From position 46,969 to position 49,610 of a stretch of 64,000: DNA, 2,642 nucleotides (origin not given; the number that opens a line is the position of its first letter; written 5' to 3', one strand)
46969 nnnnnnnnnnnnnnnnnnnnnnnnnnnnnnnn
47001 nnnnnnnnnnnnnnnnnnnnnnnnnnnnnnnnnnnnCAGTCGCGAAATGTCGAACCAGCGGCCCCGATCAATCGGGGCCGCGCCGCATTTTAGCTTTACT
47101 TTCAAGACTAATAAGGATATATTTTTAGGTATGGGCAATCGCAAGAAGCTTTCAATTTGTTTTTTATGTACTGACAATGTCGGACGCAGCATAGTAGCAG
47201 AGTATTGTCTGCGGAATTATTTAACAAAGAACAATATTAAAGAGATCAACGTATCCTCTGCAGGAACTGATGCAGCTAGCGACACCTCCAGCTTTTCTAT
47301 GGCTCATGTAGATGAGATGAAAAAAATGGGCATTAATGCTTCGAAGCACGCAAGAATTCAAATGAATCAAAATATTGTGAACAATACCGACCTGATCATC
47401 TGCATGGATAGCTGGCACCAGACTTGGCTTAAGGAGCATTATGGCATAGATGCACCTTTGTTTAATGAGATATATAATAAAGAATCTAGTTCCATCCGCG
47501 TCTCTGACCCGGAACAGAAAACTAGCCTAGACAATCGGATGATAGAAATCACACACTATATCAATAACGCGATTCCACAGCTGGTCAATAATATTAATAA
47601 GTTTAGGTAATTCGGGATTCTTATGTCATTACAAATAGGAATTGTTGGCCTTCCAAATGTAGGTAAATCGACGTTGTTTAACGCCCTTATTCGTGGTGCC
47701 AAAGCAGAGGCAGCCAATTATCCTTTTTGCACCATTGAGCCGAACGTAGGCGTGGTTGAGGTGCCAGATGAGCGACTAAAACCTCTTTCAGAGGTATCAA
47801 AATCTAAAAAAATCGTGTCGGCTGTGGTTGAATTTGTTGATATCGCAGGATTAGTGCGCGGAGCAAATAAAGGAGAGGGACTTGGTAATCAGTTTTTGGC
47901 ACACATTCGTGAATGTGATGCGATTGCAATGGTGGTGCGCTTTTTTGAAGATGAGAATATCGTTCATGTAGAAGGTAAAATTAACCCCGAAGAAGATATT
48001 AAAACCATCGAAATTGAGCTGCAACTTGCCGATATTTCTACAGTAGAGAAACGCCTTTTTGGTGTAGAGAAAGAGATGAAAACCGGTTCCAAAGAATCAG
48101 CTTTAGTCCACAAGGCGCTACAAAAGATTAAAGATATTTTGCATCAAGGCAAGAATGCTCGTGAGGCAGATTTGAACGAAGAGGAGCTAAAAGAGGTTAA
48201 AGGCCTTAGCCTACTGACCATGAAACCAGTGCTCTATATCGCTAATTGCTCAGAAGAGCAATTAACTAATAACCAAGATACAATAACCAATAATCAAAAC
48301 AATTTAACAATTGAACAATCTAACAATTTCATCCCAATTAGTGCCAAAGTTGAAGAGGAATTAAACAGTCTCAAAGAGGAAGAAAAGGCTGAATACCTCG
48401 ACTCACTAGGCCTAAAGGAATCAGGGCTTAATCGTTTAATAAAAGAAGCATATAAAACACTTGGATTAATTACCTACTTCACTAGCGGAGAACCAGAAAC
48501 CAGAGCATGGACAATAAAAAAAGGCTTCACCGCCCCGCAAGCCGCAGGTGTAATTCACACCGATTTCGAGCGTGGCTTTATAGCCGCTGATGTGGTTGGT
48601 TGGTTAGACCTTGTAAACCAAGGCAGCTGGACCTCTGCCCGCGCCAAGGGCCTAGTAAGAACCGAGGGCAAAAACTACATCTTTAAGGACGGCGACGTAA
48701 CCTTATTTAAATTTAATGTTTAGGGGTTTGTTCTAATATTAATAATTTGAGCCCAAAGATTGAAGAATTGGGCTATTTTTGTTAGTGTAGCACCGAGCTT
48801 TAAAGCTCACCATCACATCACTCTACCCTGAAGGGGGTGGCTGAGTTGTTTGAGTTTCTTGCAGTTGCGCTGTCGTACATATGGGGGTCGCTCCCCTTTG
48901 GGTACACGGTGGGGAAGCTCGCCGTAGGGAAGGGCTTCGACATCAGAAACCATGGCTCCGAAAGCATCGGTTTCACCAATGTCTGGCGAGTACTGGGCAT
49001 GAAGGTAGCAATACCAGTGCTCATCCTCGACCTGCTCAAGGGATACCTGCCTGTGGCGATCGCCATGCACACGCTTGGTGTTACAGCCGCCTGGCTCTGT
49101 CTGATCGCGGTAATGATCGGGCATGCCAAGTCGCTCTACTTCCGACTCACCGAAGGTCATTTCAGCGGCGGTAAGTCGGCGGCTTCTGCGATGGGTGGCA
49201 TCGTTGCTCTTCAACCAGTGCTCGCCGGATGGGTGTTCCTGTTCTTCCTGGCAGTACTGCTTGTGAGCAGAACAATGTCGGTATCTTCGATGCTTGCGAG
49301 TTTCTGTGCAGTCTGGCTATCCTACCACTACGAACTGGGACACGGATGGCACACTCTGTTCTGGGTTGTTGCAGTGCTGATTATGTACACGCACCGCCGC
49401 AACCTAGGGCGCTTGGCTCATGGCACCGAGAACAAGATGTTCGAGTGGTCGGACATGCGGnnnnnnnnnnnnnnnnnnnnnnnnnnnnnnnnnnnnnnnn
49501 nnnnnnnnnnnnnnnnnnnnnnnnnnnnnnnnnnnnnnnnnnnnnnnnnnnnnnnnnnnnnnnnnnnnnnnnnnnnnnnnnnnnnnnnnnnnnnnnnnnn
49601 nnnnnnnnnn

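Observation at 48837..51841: PlsY fused to a ~400-aa NAD(P)-binding-like domain, sitting in the canonical plsY-gpsA position (in-situ xenologous replacement?)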

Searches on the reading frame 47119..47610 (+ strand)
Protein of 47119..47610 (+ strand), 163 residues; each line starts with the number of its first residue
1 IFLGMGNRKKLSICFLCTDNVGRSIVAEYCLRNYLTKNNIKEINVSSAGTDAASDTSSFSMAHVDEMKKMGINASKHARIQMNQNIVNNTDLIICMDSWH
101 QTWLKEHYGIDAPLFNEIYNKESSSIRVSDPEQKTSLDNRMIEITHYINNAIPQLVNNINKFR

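Call 5: search_protein_families(library=pfam, proteins=[window:47119-47610:+], max_evalue=0.01)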
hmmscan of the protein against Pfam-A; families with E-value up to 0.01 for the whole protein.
window:47119-47610:+ (163 aa): 1 family
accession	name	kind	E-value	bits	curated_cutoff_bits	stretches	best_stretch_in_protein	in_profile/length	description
PF01451.26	LMWPc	-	1.4e-17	64.7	23.2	1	13-154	1-142/144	Low molecular weight phosphotyrosine protein phosphatase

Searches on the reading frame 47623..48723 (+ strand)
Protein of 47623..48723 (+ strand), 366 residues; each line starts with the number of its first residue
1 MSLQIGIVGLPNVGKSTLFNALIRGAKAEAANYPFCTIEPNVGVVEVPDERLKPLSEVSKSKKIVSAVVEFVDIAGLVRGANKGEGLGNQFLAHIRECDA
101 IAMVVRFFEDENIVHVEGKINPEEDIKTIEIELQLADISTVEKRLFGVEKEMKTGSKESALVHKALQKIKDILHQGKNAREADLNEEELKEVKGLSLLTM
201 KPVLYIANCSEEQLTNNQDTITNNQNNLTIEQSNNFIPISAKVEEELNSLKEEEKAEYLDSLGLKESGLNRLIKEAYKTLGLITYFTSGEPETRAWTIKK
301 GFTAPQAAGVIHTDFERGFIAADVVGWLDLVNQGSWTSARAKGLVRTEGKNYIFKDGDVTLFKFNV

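Call 5: search_protein_families(library=pfam, proteins=[window:47623-48723:+], max_evalue=0.01)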
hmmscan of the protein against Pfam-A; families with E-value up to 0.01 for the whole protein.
window:47623-48723:+ (366 aa): 3 families
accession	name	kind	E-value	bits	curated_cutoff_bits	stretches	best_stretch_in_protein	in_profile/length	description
PF06071.19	YchF-GTPase_C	-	2.8e-35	120.7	27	1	282-365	1-84/84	Protein of unknown function (DUF933)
PF01926.29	MMR_HSR1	-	2.5e-24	86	21.9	1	4-120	1-89/113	50S ribosome-binding GTPase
PF02421.24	FeoB_N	-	3e-08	33.8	27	1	4-50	2-47/156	Ferrous iron transport protein B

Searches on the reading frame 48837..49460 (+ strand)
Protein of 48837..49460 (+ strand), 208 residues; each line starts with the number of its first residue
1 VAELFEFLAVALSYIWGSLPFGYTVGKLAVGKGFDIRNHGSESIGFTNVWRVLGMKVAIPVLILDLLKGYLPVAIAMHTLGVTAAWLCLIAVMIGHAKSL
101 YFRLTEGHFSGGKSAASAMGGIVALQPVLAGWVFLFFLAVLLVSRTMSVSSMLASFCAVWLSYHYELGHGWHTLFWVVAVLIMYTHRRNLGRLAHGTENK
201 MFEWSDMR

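Call 51: search_solved_structures(query=window:48837-49460:+, max_evalue=0.001, show_alignments=1)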
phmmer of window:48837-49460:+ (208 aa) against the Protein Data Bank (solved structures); distinct sequences matched with E-value up to 0.001: 1.
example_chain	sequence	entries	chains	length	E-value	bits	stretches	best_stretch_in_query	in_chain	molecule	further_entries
5xj5_A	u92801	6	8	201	3e-27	99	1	9-200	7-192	Glycerol-3-phosphate acyltransferase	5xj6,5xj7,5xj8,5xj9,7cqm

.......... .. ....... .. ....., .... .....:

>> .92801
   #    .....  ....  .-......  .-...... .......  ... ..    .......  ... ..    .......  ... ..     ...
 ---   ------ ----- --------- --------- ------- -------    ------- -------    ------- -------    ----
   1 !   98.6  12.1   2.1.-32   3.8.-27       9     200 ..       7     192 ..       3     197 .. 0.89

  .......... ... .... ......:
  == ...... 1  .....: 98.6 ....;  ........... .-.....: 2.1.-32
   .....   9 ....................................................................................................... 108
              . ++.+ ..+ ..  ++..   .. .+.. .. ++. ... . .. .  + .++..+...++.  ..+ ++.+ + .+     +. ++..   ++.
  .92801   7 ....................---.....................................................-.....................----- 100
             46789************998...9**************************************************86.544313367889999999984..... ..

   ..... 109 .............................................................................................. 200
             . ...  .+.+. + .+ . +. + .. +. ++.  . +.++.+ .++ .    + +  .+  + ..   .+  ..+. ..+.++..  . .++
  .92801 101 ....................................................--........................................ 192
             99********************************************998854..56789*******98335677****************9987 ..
